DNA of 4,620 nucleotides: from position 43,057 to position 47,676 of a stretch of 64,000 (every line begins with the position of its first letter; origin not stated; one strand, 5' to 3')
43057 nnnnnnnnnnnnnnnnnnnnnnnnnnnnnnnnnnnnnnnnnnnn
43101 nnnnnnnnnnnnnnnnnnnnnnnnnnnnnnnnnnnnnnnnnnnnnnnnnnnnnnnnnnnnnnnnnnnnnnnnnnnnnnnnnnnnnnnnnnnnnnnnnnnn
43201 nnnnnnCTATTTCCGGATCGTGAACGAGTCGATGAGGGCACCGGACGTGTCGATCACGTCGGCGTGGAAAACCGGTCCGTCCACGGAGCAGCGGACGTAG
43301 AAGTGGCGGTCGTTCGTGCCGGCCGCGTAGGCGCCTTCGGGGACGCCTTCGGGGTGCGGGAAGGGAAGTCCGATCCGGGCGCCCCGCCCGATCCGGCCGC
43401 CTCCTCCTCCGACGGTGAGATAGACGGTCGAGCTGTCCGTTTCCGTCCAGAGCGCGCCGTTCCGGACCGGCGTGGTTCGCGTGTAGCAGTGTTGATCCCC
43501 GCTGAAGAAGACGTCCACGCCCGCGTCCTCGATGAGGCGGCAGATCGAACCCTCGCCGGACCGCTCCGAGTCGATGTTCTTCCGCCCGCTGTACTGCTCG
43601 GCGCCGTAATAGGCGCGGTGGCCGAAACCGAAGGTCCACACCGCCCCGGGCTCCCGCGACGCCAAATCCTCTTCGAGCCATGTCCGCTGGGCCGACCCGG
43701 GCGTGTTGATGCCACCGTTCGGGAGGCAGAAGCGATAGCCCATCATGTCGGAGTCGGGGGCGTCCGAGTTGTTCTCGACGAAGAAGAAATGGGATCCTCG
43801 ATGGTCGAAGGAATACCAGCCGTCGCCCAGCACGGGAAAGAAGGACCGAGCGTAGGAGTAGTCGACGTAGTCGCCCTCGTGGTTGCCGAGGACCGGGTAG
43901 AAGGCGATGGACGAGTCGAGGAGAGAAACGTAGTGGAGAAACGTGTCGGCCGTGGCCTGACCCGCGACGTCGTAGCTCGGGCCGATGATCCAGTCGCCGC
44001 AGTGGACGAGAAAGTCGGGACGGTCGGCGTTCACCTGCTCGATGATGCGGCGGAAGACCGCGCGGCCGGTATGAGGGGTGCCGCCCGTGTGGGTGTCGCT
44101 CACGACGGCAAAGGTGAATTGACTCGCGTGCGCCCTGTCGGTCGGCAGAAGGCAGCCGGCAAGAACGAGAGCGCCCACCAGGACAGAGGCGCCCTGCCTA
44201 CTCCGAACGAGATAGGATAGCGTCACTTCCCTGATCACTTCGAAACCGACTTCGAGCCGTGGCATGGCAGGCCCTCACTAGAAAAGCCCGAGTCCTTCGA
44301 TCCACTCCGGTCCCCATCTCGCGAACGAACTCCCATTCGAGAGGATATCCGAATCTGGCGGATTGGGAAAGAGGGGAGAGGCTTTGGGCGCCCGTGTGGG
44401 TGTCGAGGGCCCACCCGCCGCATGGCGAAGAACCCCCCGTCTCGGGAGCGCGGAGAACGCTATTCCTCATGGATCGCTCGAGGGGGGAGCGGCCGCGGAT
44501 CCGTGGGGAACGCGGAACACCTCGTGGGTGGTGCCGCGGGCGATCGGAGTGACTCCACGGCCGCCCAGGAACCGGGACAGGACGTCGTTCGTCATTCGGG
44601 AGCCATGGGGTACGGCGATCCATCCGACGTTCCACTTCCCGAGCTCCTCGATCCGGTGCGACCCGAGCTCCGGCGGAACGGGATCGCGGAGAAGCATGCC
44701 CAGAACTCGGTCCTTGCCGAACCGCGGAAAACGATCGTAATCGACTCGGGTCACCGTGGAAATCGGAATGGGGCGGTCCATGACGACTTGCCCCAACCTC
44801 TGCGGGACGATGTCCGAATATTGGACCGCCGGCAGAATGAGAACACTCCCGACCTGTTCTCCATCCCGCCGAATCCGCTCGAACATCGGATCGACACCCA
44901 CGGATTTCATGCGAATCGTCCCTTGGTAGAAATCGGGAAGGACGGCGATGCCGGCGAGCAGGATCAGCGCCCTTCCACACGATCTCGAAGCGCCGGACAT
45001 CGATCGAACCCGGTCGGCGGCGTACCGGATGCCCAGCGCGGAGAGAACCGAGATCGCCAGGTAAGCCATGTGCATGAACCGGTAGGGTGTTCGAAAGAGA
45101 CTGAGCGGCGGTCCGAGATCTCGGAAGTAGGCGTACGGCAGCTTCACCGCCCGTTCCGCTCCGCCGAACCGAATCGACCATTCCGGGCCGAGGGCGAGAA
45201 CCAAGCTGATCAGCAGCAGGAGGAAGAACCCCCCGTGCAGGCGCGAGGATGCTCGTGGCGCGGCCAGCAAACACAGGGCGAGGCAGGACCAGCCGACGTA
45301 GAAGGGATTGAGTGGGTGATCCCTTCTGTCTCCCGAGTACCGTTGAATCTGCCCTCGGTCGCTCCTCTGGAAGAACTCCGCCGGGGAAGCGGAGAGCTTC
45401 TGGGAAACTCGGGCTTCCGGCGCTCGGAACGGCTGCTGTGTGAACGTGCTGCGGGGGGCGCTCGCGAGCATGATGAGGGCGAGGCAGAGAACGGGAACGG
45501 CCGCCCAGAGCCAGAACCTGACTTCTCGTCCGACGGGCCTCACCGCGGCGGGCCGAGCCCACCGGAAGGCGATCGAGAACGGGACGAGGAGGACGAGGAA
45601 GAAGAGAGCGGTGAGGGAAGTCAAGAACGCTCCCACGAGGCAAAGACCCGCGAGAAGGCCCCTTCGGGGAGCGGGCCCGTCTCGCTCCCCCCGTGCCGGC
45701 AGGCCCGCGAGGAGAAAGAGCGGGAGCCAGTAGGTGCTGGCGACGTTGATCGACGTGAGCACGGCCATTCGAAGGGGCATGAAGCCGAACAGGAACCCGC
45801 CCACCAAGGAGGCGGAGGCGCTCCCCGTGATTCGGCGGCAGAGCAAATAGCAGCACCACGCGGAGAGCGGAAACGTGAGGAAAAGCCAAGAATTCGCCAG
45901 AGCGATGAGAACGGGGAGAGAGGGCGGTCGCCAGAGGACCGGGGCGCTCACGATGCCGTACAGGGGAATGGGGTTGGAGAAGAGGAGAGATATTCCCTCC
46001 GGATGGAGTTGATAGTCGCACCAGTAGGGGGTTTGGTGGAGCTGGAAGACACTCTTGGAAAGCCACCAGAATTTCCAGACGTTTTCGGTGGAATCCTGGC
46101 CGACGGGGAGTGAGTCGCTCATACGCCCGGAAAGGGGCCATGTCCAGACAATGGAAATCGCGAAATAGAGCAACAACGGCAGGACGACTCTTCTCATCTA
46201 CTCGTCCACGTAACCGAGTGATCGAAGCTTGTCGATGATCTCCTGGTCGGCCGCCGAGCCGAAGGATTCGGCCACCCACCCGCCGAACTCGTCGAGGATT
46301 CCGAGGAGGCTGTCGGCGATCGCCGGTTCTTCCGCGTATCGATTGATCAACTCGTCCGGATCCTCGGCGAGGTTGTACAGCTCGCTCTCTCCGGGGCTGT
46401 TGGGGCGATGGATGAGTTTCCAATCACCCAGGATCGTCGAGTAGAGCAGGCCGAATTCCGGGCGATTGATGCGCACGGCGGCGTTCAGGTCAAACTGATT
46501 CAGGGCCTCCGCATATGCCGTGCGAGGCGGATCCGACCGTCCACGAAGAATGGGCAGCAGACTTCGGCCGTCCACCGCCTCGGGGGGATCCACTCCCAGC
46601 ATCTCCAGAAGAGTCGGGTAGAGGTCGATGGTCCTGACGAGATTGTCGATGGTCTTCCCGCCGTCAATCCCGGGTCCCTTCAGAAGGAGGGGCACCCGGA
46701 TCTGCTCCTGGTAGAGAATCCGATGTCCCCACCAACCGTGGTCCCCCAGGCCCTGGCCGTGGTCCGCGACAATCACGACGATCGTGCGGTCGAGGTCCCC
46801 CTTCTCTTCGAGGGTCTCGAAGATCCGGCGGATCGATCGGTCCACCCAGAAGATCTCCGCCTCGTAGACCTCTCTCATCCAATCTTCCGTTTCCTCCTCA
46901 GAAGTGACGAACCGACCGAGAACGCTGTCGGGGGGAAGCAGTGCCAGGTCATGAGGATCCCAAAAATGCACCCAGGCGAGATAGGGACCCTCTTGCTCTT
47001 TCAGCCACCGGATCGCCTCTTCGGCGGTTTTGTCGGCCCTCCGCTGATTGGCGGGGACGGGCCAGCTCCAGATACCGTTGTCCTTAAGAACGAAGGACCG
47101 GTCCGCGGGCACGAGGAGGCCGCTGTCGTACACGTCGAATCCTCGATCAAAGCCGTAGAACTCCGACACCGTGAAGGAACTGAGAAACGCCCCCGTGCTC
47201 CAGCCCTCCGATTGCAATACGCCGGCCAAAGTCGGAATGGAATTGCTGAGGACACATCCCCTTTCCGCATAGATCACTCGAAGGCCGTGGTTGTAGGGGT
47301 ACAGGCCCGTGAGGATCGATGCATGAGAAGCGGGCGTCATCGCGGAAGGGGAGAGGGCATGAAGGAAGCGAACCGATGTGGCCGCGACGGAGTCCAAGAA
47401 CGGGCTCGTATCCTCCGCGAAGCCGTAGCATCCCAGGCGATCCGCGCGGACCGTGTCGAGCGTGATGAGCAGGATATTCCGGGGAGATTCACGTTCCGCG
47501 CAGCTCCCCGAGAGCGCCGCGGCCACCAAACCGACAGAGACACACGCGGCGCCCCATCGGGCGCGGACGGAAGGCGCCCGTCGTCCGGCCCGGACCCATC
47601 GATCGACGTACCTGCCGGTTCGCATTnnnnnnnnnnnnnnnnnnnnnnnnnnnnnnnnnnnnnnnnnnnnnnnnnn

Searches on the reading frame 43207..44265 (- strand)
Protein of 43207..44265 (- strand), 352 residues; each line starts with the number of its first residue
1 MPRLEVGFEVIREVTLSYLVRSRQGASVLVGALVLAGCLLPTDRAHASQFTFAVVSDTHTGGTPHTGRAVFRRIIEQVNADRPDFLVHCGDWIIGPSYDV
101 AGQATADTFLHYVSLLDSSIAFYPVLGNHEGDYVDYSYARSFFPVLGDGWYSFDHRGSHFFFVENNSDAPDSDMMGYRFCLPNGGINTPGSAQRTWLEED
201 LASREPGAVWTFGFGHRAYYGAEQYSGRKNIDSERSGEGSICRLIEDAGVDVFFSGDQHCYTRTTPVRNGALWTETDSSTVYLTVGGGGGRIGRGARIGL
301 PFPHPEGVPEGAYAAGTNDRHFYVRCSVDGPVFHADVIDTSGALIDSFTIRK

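Call 12: search_protein_families(library=pfam, proteins=[window:43207-44265:-], max_evalue=0.0001)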
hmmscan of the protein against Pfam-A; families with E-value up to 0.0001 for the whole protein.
window:43207-44265:- (352 aa): 1 family
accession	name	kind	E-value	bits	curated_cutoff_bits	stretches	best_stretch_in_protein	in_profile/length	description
PF00149.33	Metallophos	-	1.5e-18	68.4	21.5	1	51-261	2-191/191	Calcineurin-like phosphoesterase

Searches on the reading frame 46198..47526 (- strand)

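Call 12: search_protein_families(library=pfam, proteins=[window:46198-47526:-], max_evalue=0.0001)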
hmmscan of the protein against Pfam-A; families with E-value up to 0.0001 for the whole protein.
window:46198-47526:- (442 aa): 3 families
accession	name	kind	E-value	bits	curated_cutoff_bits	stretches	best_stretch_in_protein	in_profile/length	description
PF00884.28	Sulfatase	-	1.4e-41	143.3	25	1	16-312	1-301/301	Sulfatase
PF16347.10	SGSH_C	-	3.2e-22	79.8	29.3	1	261-400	1-135/154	N-sulphoglucosamine sulphohydrolase, C-terminal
PF01663.27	Phosphodiest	-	7.5e-13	49.2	23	1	19-82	2-62/342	Type I phosphodiesterase / nucleotide pyrophosphatase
